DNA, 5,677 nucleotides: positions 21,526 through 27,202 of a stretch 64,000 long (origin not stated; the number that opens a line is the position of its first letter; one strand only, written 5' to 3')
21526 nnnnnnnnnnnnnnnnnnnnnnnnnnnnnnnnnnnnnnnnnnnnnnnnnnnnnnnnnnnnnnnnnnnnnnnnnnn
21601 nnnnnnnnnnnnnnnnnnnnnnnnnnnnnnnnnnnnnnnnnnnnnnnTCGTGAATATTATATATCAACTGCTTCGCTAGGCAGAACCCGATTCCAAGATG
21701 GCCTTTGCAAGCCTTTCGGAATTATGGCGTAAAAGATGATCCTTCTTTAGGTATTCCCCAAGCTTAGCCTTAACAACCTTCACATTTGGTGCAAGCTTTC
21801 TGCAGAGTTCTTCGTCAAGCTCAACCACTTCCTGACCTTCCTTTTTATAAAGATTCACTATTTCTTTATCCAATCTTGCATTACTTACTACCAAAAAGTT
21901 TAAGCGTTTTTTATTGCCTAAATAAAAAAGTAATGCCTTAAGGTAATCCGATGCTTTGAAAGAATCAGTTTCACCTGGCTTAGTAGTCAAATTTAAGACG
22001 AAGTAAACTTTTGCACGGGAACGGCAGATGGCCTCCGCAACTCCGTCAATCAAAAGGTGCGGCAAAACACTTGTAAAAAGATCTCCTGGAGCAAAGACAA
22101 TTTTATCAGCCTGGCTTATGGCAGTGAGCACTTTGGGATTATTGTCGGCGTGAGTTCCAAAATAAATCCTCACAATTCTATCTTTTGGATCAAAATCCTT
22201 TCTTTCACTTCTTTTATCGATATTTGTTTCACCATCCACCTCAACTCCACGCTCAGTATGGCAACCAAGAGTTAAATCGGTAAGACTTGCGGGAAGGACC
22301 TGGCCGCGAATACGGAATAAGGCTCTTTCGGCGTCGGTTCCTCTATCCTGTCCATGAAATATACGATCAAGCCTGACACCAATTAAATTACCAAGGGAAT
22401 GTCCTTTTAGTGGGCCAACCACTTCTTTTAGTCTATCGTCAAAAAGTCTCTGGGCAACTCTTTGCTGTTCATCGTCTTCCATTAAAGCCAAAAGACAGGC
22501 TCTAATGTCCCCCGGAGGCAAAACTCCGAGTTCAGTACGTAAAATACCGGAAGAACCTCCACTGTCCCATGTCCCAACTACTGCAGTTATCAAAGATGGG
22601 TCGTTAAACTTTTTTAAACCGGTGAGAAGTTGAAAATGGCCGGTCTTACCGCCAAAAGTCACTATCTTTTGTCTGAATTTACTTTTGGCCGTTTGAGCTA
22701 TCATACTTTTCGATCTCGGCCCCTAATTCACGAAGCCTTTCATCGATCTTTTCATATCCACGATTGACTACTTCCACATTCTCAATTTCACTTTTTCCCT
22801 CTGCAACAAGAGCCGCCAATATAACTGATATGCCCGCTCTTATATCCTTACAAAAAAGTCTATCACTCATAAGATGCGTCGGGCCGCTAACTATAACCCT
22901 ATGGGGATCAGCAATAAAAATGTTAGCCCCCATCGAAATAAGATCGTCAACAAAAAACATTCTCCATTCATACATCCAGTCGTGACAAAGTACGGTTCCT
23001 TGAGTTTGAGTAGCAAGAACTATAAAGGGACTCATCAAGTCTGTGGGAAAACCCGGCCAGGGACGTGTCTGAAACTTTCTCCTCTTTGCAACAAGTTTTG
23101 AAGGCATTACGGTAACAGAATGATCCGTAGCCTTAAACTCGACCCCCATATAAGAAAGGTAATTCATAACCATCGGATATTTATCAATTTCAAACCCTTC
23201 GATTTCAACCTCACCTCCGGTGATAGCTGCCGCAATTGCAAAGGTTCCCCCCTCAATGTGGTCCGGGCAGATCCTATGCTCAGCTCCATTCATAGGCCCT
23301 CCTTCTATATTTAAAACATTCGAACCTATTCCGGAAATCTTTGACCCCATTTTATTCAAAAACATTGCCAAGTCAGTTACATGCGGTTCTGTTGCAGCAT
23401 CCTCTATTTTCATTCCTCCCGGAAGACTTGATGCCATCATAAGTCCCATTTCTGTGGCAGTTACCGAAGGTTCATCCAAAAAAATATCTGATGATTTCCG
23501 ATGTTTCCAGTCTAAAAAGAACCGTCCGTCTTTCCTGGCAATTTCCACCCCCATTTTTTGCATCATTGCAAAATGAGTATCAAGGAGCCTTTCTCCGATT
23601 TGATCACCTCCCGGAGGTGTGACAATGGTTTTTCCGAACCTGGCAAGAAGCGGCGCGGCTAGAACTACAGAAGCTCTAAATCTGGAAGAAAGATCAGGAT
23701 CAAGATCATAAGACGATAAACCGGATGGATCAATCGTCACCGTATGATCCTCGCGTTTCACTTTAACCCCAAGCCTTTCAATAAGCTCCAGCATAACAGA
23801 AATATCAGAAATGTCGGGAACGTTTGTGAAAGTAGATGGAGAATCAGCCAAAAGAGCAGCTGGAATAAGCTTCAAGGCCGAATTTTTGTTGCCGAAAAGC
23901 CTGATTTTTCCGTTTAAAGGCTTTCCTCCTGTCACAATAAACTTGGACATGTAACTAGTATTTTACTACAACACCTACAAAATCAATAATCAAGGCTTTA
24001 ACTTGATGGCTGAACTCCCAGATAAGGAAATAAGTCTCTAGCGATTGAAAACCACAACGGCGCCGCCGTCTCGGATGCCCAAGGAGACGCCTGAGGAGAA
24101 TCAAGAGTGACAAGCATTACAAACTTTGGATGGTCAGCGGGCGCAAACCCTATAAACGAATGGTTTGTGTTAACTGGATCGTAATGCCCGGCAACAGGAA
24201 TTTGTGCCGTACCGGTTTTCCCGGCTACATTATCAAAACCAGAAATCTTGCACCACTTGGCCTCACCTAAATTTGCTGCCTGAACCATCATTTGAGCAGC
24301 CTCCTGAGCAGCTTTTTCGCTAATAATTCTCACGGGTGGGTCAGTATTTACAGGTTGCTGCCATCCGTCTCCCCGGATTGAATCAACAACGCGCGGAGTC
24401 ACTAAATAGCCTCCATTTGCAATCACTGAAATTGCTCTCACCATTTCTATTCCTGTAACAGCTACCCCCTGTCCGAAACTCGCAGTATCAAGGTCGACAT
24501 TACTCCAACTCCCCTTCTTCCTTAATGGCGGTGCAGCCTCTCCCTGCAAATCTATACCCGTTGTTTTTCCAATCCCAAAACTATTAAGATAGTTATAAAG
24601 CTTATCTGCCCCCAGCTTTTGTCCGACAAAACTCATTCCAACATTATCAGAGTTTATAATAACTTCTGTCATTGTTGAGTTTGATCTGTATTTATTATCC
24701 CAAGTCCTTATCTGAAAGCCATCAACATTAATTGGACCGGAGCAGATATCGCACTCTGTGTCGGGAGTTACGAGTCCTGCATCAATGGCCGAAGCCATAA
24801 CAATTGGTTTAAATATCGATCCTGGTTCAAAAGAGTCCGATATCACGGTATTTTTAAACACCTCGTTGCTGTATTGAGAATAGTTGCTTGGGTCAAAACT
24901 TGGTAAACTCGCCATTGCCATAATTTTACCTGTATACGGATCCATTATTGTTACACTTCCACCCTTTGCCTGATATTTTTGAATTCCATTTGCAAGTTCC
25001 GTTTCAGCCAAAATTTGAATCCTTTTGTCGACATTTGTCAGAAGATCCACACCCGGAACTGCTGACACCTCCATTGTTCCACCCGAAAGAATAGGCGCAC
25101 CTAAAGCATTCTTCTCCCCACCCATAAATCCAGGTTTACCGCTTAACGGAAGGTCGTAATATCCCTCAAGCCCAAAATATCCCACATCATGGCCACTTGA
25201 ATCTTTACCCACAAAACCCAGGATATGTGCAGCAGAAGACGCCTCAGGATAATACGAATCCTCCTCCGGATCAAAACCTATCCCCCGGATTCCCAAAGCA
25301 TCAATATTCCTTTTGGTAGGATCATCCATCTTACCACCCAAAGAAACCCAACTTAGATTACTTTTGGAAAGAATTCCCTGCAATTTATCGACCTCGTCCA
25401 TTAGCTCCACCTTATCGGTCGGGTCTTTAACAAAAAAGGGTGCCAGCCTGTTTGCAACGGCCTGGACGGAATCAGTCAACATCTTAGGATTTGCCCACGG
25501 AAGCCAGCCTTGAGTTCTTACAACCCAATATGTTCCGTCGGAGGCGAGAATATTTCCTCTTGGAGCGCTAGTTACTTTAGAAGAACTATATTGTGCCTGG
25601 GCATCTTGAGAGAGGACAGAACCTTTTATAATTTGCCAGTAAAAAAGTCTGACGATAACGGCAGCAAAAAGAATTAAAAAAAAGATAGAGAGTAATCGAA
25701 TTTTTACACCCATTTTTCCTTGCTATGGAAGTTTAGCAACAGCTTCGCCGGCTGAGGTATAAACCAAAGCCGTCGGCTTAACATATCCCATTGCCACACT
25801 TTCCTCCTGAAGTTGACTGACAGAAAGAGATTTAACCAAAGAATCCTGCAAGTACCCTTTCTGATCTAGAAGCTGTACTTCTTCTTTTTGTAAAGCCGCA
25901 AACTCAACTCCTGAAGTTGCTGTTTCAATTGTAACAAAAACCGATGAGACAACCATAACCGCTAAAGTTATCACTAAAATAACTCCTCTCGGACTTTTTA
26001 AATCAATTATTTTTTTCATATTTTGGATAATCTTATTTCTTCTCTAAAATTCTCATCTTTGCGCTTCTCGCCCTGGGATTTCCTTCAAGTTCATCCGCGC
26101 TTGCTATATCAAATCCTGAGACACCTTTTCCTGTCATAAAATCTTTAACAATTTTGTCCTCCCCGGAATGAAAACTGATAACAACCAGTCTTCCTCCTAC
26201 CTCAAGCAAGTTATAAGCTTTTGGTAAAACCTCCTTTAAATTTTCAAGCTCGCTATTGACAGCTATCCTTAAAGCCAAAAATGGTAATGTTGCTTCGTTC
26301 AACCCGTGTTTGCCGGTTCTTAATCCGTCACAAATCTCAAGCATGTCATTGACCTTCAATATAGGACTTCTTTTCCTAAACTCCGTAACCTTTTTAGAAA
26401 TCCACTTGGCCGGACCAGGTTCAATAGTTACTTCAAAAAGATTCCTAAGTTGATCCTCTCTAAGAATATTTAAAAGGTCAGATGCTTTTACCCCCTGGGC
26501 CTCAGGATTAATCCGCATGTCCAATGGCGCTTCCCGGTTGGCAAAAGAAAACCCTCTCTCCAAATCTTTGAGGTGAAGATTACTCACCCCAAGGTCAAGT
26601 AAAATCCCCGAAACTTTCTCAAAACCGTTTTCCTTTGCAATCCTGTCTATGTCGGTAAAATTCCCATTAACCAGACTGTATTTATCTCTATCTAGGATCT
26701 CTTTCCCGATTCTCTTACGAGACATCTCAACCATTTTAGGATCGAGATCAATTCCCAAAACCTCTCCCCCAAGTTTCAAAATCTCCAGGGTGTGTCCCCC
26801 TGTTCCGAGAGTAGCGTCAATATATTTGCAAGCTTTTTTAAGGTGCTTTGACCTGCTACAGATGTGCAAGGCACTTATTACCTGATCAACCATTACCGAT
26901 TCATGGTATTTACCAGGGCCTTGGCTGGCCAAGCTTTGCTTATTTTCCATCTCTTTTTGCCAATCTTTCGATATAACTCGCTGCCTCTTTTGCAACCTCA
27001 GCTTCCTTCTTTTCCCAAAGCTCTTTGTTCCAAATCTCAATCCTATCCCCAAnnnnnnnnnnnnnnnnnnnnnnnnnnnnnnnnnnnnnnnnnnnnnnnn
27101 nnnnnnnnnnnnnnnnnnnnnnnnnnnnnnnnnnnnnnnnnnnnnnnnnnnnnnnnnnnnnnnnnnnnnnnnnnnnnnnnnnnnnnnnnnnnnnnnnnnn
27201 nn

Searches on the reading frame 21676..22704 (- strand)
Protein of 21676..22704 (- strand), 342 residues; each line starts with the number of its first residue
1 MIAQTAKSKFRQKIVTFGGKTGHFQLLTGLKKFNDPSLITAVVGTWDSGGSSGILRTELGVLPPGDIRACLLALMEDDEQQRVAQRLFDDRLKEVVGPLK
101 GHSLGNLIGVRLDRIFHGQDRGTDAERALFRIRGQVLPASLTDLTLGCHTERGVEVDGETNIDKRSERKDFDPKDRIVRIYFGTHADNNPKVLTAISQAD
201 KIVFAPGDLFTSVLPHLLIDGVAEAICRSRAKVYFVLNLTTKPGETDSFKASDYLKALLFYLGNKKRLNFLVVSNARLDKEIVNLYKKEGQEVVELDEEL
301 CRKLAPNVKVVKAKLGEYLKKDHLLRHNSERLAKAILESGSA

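Call 12: search_protein_families(library=pfam, proteins=[window:21676-22704:-], max_evalue=0.001)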
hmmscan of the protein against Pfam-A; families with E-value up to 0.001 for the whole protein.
window:21676-22704:- (342 aa): 1 family
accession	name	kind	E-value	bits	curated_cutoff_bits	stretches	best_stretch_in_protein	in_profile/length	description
PF01933.23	CofD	-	2.3e-68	231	30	1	14-312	1-286/290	2-phospho-L-lactate transferase CofD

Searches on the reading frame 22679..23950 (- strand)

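Call 12: search_protein_families(library=pfam, proteins=[window:22679-23950:-], max_evalue=0.001)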
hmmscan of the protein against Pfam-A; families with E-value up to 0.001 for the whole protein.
window:22679-23950:- (423 aa): 1 family
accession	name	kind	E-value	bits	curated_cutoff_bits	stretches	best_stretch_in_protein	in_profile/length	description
PF00275.25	EPSP_synthase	-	7.3e-67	226.3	22.8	1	6-406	1-417/417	EPSP synthase (3-phosphoshikimate 1-carboxyvinyltransferase)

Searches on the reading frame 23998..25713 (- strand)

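Call 12: search_protein_families(library=pfam, proteins=[window:23998-25713:-], max_evalue=0.001)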
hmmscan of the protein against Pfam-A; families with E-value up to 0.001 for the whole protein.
window:23998-25713:- (571 aa): 3 families
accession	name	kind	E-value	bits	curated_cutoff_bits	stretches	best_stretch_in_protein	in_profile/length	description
PF00905.27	Transpeptidase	-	1.4e-70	238.3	22.1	1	252-553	1-293/299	Penicillin binding protein transpeptidase domain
PF03717.20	PBP_dimer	-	2.8e-11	44.6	24.4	1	48-208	2-176/180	Penicillin-binding Protein dimerisation domain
PF13354.11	Beta-lactamase2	-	0.00033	20.5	22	1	293-385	19-116/214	Beta-lactamase enzyme family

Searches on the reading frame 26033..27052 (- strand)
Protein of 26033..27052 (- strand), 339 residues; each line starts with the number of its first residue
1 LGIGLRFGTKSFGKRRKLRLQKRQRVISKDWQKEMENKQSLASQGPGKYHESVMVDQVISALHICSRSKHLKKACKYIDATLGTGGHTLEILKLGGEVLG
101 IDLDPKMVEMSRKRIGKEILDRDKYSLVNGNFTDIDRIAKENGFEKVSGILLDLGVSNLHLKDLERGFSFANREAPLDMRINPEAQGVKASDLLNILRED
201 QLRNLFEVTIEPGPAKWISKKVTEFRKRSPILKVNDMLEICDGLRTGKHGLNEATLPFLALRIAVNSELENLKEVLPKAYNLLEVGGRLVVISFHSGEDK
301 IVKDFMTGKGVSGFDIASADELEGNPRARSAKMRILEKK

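Call 12: search_protein_families(library=pfam, proteins=[window:26033-27052:-], max_evalue=0.001)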
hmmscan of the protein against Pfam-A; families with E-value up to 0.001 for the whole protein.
window:26033-27052:- (339 aa): 6 families
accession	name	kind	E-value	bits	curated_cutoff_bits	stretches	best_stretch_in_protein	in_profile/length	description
PF01795.25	Methyltransf_5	-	4e-69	233.9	27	1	49-307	3-254/309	MraW methylase family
PF13847.12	Methyltransf_31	-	1.2e-06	28.7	27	1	72-146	2-77/145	Methyltransferase domain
PF13649.12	Methyltransf_25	-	4.4e-06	27.7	27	1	79-144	3-65/97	Methyltransferase domain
PF08241.18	Methyltransf_11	-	8.1e-06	26.8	21.2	1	79-135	2-54/95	Methyltransferase domain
PF01209.24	Ubie_methyltran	-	0.00057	19.7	20.1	0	70-130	44-105/233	ubiE/COQ5 methyltransferase family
PF08242.18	Methyltransf_12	-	0.00079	20.5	30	0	83-123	6-49/98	Methyltransferase domain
